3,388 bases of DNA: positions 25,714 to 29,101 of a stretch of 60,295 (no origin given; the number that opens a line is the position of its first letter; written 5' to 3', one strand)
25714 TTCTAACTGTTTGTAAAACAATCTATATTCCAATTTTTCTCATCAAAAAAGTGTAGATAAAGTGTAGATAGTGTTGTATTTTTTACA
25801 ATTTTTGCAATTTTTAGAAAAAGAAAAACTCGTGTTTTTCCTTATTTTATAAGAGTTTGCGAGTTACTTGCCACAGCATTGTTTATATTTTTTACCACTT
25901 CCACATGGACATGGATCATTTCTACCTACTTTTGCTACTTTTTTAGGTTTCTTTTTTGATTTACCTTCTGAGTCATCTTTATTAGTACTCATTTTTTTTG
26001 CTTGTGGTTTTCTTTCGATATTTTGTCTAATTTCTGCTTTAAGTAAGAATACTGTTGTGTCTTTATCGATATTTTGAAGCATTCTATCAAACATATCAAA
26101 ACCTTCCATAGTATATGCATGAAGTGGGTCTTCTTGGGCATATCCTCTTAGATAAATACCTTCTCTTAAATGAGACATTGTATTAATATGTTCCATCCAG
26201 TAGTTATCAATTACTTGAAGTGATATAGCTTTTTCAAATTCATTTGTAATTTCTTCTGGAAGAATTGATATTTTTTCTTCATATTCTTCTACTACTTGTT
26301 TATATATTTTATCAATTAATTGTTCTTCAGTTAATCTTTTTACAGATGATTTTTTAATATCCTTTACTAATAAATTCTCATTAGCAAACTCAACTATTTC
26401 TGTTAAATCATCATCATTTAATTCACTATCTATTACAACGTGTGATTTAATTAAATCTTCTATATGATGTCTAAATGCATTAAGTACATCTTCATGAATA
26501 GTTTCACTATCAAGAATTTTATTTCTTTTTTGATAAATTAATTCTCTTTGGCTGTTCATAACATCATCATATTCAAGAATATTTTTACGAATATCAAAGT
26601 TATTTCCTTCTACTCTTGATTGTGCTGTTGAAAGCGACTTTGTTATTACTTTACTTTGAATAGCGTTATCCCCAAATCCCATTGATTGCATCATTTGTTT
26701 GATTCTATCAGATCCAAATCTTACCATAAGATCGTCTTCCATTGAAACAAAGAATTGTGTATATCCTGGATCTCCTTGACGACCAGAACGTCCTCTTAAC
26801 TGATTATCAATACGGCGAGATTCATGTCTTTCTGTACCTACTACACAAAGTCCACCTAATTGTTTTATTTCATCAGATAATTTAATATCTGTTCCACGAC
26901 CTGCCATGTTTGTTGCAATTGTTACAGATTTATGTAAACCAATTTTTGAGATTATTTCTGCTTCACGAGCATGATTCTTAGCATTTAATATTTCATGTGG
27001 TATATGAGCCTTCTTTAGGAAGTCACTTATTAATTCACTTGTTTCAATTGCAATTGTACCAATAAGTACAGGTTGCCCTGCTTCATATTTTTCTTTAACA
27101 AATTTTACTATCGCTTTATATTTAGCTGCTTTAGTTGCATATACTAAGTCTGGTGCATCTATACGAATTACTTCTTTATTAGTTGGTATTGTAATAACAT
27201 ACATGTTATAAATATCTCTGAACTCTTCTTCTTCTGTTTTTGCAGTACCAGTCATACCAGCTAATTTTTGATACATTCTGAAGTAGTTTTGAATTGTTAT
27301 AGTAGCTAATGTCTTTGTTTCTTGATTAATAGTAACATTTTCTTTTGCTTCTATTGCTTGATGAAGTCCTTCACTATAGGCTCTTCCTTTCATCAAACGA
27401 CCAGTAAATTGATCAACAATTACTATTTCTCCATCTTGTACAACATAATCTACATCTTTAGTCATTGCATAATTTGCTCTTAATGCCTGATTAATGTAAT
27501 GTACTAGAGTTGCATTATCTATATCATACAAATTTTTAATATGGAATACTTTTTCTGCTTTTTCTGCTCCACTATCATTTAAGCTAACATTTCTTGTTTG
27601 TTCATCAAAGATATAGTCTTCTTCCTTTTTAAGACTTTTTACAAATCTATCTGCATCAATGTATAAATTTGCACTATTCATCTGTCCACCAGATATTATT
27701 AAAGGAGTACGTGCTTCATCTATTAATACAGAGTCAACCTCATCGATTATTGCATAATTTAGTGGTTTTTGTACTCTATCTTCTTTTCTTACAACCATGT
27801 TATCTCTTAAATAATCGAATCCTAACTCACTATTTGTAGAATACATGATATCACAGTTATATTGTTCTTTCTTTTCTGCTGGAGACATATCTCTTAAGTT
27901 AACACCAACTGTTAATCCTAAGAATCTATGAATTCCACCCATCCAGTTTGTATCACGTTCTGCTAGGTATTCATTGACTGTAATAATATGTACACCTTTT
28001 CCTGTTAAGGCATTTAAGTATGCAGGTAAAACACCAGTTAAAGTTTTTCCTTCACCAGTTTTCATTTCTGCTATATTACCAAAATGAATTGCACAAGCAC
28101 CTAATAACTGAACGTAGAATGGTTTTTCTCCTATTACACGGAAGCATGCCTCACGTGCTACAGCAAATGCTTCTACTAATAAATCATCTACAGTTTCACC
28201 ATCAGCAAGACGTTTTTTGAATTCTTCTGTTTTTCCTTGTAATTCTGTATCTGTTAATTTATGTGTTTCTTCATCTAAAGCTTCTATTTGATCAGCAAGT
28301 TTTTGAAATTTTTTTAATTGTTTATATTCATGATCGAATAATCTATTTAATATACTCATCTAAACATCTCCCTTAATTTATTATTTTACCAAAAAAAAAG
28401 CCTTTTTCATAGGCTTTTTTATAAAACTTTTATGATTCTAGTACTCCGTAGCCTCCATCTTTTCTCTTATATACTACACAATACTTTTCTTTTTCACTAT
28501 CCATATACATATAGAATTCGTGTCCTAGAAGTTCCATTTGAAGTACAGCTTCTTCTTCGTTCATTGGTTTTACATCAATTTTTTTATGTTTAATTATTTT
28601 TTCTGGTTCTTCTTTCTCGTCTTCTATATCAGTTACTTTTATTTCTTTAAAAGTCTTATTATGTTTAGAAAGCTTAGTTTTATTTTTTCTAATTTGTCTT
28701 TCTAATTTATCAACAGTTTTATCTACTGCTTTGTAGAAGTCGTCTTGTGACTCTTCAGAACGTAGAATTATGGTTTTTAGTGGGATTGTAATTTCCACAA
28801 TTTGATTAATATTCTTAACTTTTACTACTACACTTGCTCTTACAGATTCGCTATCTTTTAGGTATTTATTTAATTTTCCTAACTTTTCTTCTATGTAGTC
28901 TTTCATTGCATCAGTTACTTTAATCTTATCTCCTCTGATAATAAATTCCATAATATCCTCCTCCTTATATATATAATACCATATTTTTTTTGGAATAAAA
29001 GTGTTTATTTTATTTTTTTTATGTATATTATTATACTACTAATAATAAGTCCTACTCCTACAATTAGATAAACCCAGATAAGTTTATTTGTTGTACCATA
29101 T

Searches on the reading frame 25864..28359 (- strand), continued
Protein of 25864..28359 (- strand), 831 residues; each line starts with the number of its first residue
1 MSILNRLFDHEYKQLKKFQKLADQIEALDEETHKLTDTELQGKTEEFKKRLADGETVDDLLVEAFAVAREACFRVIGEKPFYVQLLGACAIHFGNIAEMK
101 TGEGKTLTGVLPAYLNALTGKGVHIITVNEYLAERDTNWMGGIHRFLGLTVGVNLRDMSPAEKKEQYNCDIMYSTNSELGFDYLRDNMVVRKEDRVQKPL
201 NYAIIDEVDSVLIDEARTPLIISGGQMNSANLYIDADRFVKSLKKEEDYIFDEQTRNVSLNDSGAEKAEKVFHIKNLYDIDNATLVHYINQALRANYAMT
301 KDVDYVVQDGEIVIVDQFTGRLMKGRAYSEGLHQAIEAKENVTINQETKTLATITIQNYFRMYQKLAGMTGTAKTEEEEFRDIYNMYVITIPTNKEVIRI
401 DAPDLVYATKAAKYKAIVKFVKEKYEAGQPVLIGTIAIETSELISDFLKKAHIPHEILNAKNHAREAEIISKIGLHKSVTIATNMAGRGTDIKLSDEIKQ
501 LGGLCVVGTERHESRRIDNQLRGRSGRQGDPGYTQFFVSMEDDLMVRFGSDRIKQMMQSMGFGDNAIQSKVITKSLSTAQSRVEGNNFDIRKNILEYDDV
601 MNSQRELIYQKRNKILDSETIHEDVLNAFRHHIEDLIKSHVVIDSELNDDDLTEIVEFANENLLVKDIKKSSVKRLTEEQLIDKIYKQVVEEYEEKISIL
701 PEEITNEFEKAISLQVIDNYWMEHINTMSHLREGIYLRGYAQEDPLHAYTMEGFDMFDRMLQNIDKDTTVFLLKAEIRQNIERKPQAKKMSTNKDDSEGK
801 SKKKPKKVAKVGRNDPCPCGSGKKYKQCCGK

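Call 45: search_protein_families(library=pfam, proteins=[L019:12777-13805:+, L018:17378-19009:+, L008:2843-3598:+, L015:13677-13991:+, L008:4039-5481:+, L011:12713-13306:+, L011:13306-14160:+, L011:14519-15001:+, L032:14787-16010:+], max_evalue=0.001)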
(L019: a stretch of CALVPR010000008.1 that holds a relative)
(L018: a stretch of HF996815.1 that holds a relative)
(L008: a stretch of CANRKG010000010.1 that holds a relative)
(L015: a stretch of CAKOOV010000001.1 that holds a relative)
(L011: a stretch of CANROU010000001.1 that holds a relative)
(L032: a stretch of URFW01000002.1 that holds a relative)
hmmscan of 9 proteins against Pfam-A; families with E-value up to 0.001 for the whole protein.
L019:12777-13805:+ (342 aa): 0 families

L018:17378-19009:+ (543 aa): 4 families
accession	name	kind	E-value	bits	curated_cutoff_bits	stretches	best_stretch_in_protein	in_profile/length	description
PF09334.17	tRNA-synt_1g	-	3e-131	438.2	20.1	1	4-393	2-391/391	tRNA synthetases class I (M)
PF00133.28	tRNA-synt_1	-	3e-23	82.7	22.7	2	5-247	27-252/414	tRNA synthetases class I (I, L, M and V)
PF01406.26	tRNA-synt_1e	-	1.3e-10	41.6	27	1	319-358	243-282/301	tRNA synthetases class I (C) catalytic domain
PF01921.24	tRNA-synt_1f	-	2.6e-05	23.7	27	1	320-371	272-323/360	tRNA synthetases class I (K)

L008:2843-3598:+ (251 aa): 8 families
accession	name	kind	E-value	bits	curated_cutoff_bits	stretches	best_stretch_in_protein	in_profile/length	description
PF13561.12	adh_short_C2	-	5.8e-55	186.9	27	1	16-248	5-235/236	Enoyl-(Acyl carrier protein) reductase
PF00106.31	adh_short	-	8.9e-49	166.1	26.6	1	9-201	2-193/195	short chain dehydrogenase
PF08659.16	KR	-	2.6e-15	57.2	22.6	1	10-121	3-117/180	KR domain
PF23441.1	SDR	-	3.3e-10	40.2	27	1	6-250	6-257/258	SDR-like rossmann domain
PF02719.21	Polysacc_synt_2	-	4.7e-08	33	20.2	1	10-111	1-103/293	Polysaccharide biosynthesis protein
PF01370.27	Epimerase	-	1.2e-06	28.5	20.9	1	10-95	1-74/240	NAD dependent epimerase/dehydratase family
PF04321.23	RmlD_sub_bind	-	1.7e-05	24.5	27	1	10-111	3-77/287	RmlD substrate binding domain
PF16363.11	GDP_Man_Dehyd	-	2.2e-05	24.5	27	1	11-82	1-77/332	GDP-mannose 4,6 dehydratase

L015:13677-13991:+ (104 aa): 0 families

L008:4039-5481:+ (480 aa): 3 families
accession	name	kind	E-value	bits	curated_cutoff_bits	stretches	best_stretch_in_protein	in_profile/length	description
PF01156.24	IU_nuc_hydro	-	1.5e-24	87.6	34.2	1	197-462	1-293/297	Inosine-uridine preferring nucleoside hydrolase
PF06941.18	NT5C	-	6.6e-12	46.1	24.8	1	3-187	4-174/180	5' nucleotidase, deoxy (Pyrimidine), cytosolic type C protein (NT5C)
PF25109.1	HAD_PNKP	-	0.00083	19.9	27.6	0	71-131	33-97/143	Polynucleotide kinase PNKP phosphatase domain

L011:12713-13306:+ (197 aa): 1 family
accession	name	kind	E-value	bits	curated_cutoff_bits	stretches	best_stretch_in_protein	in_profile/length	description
PF13338.12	AbiEi_4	-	9.2e-09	35.7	25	1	6-53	2-49/49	Transcriptional regulator, AbiEi antitoxin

L011:13306-14160:+ (284 aa): 1 family
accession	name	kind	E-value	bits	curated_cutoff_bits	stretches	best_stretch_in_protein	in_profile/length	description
PF08843.17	AbiEii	-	1.9e-37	129.9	22.5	1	33-266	1-235/238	Nucleotidyl transferase AbiEii toxin, Type IV TA system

L011:14519-15001:+ (160 aa): 5 families
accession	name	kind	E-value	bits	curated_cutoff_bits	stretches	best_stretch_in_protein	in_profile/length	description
PF00583.31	Acetyltransf_1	-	1.6e-13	51.4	20.7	1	23-138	4-116/116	Acetyltransferase (GNAT) family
PF13673.13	Acetyltransf_10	-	2.4e-13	50.6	23.6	1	29-142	3-111/128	Acetyltransferase (GNAT) domain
PF13508.13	Acetyltransf_7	-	5.4e-12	46.4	27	1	56-138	3-82/84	Acetyltransferase (GNAT) domain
PF23209.2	IDM1_C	-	6.9e-06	26.6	33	1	33-153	11-126/140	Increased DNA methylation 1, C-terminal domain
PF13420.13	Acetyltransf_4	-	0.00013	22.5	24.3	1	56-151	49-147/155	Acetyltransferase (GNAT) domain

L032:14787-16010:+ (407 aa): 0 families

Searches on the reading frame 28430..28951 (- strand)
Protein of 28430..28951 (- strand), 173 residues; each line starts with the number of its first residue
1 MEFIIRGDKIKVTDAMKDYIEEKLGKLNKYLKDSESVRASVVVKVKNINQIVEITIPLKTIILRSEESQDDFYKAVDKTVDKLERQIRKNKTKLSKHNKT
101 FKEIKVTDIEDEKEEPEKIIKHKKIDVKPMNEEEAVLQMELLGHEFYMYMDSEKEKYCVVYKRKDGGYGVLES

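Call 6: search_protein_families(library=pfam, proteins=[window:28430-28951:-], max_evalue=0.01)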
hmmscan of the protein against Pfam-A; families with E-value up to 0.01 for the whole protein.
window:28430-28951:- (173 aa): 3 families
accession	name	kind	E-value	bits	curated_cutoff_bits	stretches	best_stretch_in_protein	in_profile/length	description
PF02482.25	Ribosomal_S30AE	-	4.7e-26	91.8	23.7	1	4-94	2-87/88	Sigma 54 modulation protein / S30EA ribosomal protein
PF16321.10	Ribosom_S30AE_C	-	2.3e-25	88.5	25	1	114-170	1-57/57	Sigma 54 modulation/S30EA ribosomal protein C terminus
PF20878.2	REST_helical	-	0.0041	17.8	27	1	63-102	18-57/65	Helical region in REST corepressor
